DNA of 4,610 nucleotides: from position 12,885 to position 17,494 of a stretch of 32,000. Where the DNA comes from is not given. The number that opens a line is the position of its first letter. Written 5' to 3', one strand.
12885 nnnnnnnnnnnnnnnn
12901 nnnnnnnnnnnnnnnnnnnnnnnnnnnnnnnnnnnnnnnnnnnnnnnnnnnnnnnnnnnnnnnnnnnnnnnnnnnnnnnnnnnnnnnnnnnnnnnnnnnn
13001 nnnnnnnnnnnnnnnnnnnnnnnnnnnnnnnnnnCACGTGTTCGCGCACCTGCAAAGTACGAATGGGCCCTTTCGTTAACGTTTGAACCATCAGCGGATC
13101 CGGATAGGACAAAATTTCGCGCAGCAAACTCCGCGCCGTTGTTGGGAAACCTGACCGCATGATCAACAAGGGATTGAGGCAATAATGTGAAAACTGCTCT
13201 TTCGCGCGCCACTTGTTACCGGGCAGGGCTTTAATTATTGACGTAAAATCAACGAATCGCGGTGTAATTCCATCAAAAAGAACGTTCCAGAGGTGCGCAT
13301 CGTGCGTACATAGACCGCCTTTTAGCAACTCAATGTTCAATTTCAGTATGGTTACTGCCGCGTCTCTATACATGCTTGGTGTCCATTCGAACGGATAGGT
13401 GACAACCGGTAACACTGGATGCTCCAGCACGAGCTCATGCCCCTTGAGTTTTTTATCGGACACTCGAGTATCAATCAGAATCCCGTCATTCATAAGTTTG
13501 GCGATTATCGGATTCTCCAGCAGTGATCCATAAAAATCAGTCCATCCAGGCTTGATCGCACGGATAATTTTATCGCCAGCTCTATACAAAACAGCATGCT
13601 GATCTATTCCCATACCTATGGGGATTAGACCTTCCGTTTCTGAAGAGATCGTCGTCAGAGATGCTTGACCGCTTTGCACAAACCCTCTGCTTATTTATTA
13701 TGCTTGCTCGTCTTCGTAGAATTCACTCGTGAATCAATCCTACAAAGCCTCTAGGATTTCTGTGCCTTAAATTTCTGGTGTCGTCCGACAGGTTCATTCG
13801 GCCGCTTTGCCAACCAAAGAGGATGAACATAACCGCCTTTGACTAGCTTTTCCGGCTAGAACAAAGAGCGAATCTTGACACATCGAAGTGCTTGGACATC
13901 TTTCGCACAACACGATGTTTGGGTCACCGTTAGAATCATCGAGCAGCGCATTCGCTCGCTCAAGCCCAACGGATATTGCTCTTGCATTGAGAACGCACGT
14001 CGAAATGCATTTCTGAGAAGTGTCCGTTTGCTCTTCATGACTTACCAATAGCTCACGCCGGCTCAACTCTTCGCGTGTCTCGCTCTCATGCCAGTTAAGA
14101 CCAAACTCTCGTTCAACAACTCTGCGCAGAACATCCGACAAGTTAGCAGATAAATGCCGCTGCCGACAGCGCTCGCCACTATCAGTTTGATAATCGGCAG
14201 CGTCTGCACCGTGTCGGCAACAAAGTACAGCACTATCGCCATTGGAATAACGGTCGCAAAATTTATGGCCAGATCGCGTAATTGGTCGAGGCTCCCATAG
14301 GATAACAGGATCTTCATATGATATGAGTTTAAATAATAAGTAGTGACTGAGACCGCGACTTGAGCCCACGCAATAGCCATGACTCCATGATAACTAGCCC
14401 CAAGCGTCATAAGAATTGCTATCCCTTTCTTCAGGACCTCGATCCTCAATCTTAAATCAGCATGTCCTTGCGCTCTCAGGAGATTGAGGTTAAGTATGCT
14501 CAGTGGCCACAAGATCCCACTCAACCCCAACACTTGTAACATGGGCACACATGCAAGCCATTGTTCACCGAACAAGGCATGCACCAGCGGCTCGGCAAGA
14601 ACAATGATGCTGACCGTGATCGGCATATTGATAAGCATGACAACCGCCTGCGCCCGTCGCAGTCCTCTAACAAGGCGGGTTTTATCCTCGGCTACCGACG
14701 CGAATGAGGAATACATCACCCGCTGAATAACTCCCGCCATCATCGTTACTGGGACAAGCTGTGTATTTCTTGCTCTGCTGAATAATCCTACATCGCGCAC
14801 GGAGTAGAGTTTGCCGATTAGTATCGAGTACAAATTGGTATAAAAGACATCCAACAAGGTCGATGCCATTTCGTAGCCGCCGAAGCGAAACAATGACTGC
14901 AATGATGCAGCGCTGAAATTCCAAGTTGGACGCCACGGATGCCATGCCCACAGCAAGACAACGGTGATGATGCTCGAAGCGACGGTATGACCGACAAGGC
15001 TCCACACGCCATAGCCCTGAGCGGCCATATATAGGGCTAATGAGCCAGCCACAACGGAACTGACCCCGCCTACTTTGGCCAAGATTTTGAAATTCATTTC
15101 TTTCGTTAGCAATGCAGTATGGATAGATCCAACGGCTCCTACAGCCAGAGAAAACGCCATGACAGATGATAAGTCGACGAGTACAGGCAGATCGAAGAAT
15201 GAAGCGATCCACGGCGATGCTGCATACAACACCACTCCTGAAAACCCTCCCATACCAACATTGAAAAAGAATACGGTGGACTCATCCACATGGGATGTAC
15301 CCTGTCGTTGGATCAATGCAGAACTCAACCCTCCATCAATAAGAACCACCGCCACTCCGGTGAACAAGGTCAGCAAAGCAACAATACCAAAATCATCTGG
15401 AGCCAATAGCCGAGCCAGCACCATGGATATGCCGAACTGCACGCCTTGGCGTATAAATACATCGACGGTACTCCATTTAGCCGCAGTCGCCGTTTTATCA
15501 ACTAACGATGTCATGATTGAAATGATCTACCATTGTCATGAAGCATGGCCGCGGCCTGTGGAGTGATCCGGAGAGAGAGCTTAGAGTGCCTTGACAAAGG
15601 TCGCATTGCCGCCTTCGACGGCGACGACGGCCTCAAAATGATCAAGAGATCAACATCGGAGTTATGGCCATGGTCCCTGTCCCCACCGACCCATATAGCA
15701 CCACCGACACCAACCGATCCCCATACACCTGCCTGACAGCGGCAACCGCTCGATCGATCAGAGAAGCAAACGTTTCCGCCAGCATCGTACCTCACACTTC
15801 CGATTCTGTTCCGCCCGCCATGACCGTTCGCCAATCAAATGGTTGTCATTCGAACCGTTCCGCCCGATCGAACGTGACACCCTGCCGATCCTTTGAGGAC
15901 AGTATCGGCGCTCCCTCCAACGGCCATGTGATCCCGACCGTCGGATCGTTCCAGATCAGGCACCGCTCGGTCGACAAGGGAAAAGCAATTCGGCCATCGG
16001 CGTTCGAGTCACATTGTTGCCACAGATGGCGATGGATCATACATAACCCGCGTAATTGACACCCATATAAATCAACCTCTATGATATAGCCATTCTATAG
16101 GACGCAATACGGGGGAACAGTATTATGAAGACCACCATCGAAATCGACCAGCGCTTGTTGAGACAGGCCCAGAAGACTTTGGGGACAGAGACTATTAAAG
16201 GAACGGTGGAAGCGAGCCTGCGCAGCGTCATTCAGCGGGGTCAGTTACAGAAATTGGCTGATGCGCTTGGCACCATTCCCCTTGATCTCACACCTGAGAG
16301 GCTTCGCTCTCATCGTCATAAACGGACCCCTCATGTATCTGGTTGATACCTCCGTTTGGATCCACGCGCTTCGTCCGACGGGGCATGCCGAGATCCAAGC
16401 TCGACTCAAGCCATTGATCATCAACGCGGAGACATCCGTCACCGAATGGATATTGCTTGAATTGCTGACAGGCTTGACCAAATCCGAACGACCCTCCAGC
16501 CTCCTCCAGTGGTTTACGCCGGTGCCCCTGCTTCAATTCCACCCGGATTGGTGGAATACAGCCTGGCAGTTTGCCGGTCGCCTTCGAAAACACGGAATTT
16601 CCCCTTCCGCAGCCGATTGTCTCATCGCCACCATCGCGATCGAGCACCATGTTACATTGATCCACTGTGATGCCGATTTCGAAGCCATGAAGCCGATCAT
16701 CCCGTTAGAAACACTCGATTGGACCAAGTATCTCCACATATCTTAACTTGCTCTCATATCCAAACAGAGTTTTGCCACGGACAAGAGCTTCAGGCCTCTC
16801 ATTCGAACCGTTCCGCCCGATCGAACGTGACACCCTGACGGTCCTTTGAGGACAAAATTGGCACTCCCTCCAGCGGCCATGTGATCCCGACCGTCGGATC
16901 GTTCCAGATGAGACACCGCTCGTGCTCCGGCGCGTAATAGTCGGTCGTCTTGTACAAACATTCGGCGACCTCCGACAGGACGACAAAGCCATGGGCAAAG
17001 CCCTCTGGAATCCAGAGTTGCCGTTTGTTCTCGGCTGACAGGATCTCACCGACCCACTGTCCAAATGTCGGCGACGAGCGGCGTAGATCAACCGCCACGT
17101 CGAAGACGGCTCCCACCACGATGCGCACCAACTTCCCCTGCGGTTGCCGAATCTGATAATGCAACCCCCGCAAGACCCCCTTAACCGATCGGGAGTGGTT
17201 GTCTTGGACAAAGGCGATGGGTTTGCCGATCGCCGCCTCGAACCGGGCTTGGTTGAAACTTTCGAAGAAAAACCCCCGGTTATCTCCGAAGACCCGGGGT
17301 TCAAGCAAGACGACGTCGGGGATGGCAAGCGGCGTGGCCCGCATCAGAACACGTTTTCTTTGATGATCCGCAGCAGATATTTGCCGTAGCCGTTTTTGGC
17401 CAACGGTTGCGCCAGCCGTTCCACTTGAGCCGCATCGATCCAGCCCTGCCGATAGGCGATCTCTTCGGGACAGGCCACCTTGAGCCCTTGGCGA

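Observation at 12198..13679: Kinase-like domain fused to a methyltransferase inside the foreign O-antigen island (a reversed-order WbdD-like capping enzyme?)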

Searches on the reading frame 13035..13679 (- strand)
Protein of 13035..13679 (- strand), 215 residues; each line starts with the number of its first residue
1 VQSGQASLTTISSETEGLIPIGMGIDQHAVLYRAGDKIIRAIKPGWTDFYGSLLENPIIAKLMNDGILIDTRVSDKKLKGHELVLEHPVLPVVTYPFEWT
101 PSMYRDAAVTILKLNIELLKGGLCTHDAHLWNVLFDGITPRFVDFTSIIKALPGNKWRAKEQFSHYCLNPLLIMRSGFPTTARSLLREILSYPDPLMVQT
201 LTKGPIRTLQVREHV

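Call 13: search_solved_structures(query=A2, max_evalue=10, show_alignments=4)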
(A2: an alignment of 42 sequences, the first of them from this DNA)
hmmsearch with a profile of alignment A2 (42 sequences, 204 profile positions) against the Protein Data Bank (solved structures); distinct sequences matched with E-value up to 10: 8.
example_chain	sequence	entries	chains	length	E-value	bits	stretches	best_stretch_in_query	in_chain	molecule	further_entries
4ax8_A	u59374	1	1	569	4.6e-05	26.1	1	108-158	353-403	WBDD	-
4azs_A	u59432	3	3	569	4.7e-05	26.1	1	108-158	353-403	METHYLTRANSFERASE WBDD | WBDD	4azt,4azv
4azw_A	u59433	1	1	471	4.7e-05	26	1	108-158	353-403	WBDD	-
4uw0_A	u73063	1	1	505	5.4e-05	25.9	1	108-158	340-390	WBDD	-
4ci6_B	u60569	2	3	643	0.05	16.2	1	100-138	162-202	PROTEIN KINASE YOPO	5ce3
4y83_A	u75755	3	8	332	0.052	16.1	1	110-174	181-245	Mitogen-activated protein kinase kinase kinase 8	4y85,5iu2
8cqu_A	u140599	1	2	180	0.49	12.9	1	37-120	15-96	Putative NADH dehydrogenase/NAD(P)H nitroreductase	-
8car_A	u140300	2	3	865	1.2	11.7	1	95-137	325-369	Serine/threonine protein kinase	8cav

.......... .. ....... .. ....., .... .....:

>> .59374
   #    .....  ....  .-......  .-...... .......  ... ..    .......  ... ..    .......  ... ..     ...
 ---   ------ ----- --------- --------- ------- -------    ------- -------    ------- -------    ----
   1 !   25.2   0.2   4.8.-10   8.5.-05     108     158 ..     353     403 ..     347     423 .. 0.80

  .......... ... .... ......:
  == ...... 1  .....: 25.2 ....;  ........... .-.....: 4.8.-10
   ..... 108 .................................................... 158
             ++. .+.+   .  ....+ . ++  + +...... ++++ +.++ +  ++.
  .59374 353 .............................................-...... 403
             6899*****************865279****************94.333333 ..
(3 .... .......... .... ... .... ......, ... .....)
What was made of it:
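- Checked: The next hits are the YopO kinase and MAP3K8 (call 13).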

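Call 14: search_protein_families(library=pfam, alignment_id=A2, max_evalue=10)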
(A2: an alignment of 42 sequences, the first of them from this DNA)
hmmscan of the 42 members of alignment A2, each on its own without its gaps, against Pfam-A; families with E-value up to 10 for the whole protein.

A. member 1, seq(215 aa): 1 family
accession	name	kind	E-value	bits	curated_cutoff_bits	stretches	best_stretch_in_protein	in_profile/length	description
PF08465.15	Herpes_TK_C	-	0.21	11.8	21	1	46-59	10-23/33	Thymidine kinase from Herpesvirus C-terminal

B. families by the number of members that match (of 42 scanned): 13 families
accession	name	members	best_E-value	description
PF01636.29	APH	22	2e-05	Phosphotransferase enzyme family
PF01163.29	RIO1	3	0.0041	RIO domain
PF22451.2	NirdL-like_HTH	2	0.057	Siroheme decarboxylase NirDL-like HTH domain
PF00069.31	Pkinase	2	0.13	Protein kinase domain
PF13575.12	DUF4135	2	0.13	Domain of unknown function (DUF4135)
PF03109.22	ABC1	1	0.02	ABC1 atypical kinase-like domain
PF21897.1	DUF6919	1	0.051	Domain of unknown function (DUF6919)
PF16092.11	CFAP61_N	1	0.067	Cilia- and flagella-associated protein 61, N-terminal domain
PF17568.7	DUF5474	1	0.074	Family of unknown function (DUF5474)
PF14128.11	DUF4295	1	0.19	Domain of unknown function (DUF4295)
PF16699.10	CSTF1_dimer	1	0.19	Cleavage stimulation factor subunit 1, dimerisation domain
PF08465.15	Herpes_TK_C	1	0.21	Thymidine kinase from Herpesvirus C-terminal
PF17778.7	BLACT_WH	1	2.4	Beta-lactamase associated winged helix domain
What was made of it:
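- On Pfam APH (PF01636): 22 of 42 homolog N-domains give sub-threshold hits, the best at 2e-5 (call 14).
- Closest known: Aminoglycoside/choline-kinase type phosphotransferases. Same: 22 of 42 family N-domains give weak APH hits (call 14).
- Checked: 22 of 42 N-domains hit Pfam APH (call 14).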

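Call 36: predict_structure(alignment_id=A2)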
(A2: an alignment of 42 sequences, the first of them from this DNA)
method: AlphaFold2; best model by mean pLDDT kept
length: 215 residues; sequences in the alignment: 42
mean_pLDDT: 92.2   pTM: 0.86
mean pLDDT of the five models: 92.2, 91.0, 91.0, 90.7, 90.5
residues with pLDDT >= 90: 179; 70-90: 17; 50-70: 17; < 50: 2
segments of 3 or more residues with pLDDT < 50: none
pLDDT, mean of each block of 10 residues (from residue 1): 65 85 94 97 98 98 98 97 98 94 98 98 97 97 98 97 96 95 90 92 75 49
secondary structure, 60 per line:
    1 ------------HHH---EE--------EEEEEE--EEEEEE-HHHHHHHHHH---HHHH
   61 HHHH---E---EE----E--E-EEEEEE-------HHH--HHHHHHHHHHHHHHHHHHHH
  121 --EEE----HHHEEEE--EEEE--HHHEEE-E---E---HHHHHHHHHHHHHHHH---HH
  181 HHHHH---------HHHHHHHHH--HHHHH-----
elements in order: E29-34 E37-42 H44-53 H57-64 E83-88 H101-120 E123-125 E133-136 E139-142 E148-150 H160-175 H179-185 H195-203 H206-210

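Call 40: fold_search(model_id=the predicted structure, library=pdb)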
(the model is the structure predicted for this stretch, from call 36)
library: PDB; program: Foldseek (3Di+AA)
matches with E <= 10: 1940; with E <= 0.001: 227
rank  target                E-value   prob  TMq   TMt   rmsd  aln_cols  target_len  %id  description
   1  6k0j                  1.7e-05  1.00  0.52  0.36   8.1       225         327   14  The co-crystal structure of DYRK2 with a small molecule inhibitor (released 2019-11-20)
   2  7dg4                  2.4e-05  1.00  0.51  0.36   5.2       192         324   14  The co-crystal structure of DYRK2 with a small molecule inhibitor 6 (released 2021-11-10)
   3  6dbm                  2.9e-05  1.00  0.47  0.39   7.9       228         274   16  Tyk2 with compound 23 (released 2018-08-29)
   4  7dh3                  3.1e-05  1.00  0.52  0.36   8.1       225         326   14  The co-crystal structure of DYRK2 with a small molecule inhibitor 5 (released 2021-11-17)
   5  7ejv_A                3.3e-05  1.00  0.46  0.28   4.1       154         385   16  The co-crystal structure of DYRK2 with YK-2-69 (released 2022-04-06)
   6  4ehz_A                3.7e-05  1.00  0.45  0.35   9.2       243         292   16  The Jak1 kinase domain in complex with inhibitor (released 2012-07-04)
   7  4gj2                  4.4e-05  1.00  0.46  0.37   7.9       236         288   14  Tyk2 (JH1) in complex with 2,6-dichloro-N-[2-({[(1R,2R)-2-fluorocyclopropyl]carbonyl}amino)pyridin-4-yl]benzamide (released 2013-05-29)
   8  8hlt_A                4.7e-05  1.00  0.49  0.31   8.0       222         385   14  The co-crystal structure of DYRK2 with YK-2-99B (released 2023-12-13)
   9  7ejv_B                5.6e-05  1.00  0.45  0.27   4.3       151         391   15  The co-crystal structure of DYRK2 with YK-2-69 (released 2022-04-06)
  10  6tpf_A                6.0e-05  1.00  0.43  0.35   9.5       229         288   19  Fragment-based discovery of pyrazolopyridones as JAK1 inhibitors with excellent subtype selectivity (released 2020-06-10)
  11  7dhv                  7.1e-05  1.00  0.51  0.36   8.5       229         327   14  The co-crystal structure of DYRK2 with a small molecule inhibitor 8 (released 2021-11-17)
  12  8hlt_B                7.1e-05  1.00  0.51  0.31   8.8       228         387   13  The co-crystal structure of DYRK2 with YK-2-99B (released 2023-12-13)
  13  5hx8_A                8.1e-05  1.00  0.44  0.34   8.9       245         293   16  Jak1 complex with 4-[(4-aminocyclohexyl)amino]-3-(1H-benzimidazol-2-yl)-1H-pyridin-2-one (released 2016-03-16)
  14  3ndm_C                9.6e-05  1.00  0.42  0.27  10.3       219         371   10  Crystal structure of Rho-Associated Protein Kinase (ROCK1) with a potent isoquinolone derivative (released 2010-12-08)
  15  4k6z                  9.6e-05  1.00  0.42  0.34  10.8       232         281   16  The Jak1 kinase domain in complex with compound 37 (released 2013-10-02)
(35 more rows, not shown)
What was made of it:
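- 13065..13637 (-): Protein-kinase-like domain (aa 15-205). Key codons: R40 at 13560-13562, D127 at 13299-13301, N132 at 13284-13286, D144 at 13248-13250. Foldseek top 50 are all protein kinases (call 40).
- On Protein-kinase-like fold superfamily: Foldseek of the N-domain model: all top 50 PDB hits are protein kinases, E 1.7e-5 to 2.8e-4, TM (query-normalised) about 0.4-0.5 (call 40).
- Checked: The AlphaFold N-domain model (pLDDT 92.2) gives protein kinases in all top 50 Foldseek PDB hits (calls 36, 40).
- All top 50 Foldseek hits of the pLDDT-92 model are protein kinases (calls 36, 40).
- Tried and rejected: The N-domain had to be modelled alone (calls 36, 40).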

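Call 87: search_protein_representatives(alignment_id=A2)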
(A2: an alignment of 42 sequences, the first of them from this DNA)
Query: 42 sequences, 204 profile positions. Proteins with E-value up to 0.001 (for the whole library): 4515; up to 1e-10: 3623; up to 1e-30: 1396. The best 150 are listed.
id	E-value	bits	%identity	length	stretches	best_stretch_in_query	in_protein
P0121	6.5e-78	277.1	-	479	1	2-198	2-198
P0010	1.9e-77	275.6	-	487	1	5-200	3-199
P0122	1.1e-75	269.8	-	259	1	10-197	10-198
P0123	2.3e-75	268.8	-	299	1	3-197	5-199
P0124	9.8e-74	263.4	-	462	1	3-197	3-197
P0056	7.2e-73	260.6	-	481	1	4-197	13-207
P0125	2.7e-72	258.7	-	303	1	6-195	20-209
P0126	7.1e-72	257.4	-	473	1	3-198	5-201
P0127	1.4e-71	256.4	-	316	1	4-196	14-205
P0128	1.5e-71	256.3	-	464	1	4-196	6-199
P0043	2.0e-71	255.9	-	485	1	9-200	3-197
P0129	3.5e-70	251.9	-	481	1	2-196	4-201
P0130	3.5e-70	251.8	-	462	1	2-187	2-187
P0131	4.6e-70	251.4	-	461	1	4-192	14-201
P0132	5.8e-70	251.1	-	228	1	3-193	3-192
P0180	1.6e-63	230.1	-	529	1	14-184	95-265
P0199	1.9e-62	226.6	-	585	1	4-196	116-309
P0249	1.9e-59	216.8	-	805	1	3-194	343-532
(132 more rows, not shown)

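Call 88: search_protein_families(library=pfam, proteins=[P0249, P0199, P0180], max_evalue=0.001)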
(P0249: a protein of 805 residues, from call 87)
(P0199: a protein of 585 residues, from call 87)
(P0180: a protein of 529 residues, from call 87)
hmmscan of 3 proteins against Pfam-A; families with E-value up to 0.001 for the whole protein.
P0249 (805 aa): 3 families
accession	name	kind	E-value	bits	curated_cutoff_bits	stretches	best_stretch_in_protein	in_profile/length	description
PF00535.33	Glycos_transf_2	-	2e-31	109.7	23.3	1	18-195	1-165/168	Glycosyl transferase family 2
PF13641.12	Glyco_tranf_2_3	-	3.6e-13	50.5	27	1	15-139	1-125/230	Glycosyltransferase like family 2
PF10111.15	Glyco_tranf_2_2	-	1.1e-12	48.5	27.3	1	18-240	1-222/276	Glycosyltransferase like family 2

P0199 (585 aa): 1 family
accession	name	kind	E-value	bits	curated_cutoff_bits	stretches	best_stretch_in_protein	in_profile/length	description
PF13649.12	Methyltransf_25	-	0.00054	21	27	0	415-469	1-57/97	Methyltransferase domain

P0180 (529 aa): 0 families
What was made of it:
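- A GT2-kinase-methyltransferase fusion protein exists (P0249; calls 87, 88).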

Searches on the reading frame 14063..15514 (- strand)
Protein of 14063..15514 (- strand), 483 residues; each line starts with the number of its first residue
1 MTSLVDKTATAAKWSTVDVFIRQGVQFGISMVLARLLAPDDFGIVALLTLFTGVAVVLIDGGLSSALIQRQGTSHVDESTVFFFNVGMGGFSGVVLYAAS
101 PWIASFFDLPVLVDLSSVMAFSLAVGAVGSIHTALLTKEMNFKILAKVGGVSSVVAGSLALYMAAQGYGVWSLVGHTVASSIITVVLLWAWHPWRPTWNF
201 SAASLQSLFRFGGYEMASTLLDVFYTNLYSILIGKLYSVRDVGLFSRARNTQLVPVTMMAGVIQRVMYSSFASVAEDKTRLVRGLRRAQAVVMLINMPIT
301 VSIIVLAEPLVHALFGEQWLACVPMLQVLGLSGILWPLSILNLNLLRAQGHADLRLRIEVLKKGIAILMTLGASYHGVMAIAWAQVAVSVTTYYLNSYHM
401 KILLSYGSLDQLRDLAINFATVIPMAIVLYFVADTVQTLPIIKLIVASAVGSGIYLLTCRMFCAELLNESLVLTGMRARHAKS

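Call 16: search_protein_families(library=pfam, proteins=[window:14063-15514:-], max_evalue=0.001)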
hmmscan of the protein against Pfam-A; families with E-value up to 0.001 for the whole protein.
window:14063-15514:- (483 aa): 2 families
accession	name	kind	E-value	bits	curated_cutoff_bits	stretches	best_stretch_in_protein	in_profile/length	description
PF13440.11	Polysacc_synt_3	-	1.2e-86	291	23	1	32-324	1-293/293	Polysaccharide biosynthesis protein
PF01943.22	Polysacc_synt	-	1.4e-25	90.8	28.2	1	15-268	8-267/274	Polysaccharide biosynthesis protein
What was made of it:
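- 14063..15514 (-): MOP-family (Wzx-type) flippase gene directly upstream, in the position that wzm-wzt occupies in relatives. Pfam Polysacc_synt_3, 1.2e-86 (call 16).
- Checked: The Wzx neighbour is confirmed (14063-15514, Polysacc_synt_3, 1e-86; call 16).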

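Call 71: search_protein_families(library=ncbifam, proteins=[window:14063-15514:-], max_evalue=0.00001)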
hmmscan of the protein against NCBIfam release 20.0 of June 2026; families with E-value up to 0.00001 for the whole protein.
window:14063-15514:- (483 aa): 3 families
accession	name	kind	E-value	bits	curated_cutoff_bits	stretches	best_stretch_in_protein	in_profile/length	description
NF007773.0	PRK10459.1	equivalog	2.2e-75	254.5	273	1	3-462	2-467/492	MOP flippase family protein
NF058658.1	Oglyco_Wzx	exception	2.8e-68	231.1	720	1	2-471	4-472/478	O-glycosylation flippase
NF047674.1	TeichurnBiosyTuaB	equivalog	1.5e-59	202.3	580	1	1-458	1-465/469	teichuronic acid biosynthesis protein TuaB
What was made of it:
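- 14063..15514 (-): NCBIfam MOP flippase 2e-75 and O-glycosylation flippase 3e-68 (call 71).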

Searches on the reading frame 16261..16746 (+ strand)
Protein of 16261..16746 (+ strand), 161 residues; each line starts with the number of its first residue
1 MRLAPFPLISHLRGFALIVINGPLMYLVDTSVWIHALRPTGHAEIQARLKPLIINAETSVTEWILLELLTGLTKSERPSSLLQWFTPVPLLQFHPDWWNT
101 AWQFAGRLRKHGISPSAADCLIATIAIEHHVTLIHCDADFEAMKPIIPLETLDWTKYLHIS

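Call 18: search_protein_families(library=pfam, proteins=[window:16261-16746:+], max_evalue=0.01)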
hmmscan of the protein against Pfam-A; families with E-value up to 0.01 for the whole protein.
window:16261-16746:+ (161 aa): 1 family
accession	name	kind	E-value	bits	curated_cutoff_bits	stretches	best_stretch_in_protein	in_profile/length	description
PF01850.27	PIN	-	3.2e-13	50.8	23.6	1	26-143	1-117/120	PIN domain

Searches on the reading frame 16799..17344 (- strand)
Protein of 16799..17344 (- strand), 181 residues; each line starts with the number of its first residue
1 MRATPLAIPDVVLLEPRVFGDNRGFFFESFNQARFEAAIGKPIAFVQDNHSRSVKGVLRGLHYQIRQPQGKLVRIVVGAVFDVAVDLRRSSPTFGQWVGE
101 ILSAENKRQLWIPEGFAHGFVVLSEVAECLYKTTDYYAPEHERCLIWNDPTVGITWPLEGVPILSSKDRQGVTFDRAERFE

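Call 16: search_protein_families(library=pfam, proteins=[window:16799-17344:-], max_evalue=0.001)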
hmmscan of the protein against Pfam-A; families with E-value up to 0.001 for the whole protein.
window:16799-17344:- (181 aa): 1 family
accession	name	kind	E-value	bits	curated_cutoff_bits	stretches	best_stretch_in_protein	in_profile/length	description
PF00908.23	dTDP_sugar_isom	-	4.8e-73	244.8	27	1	6-174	2-166/168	dTDP-4-dehydrorhamnose 3,5-epimerase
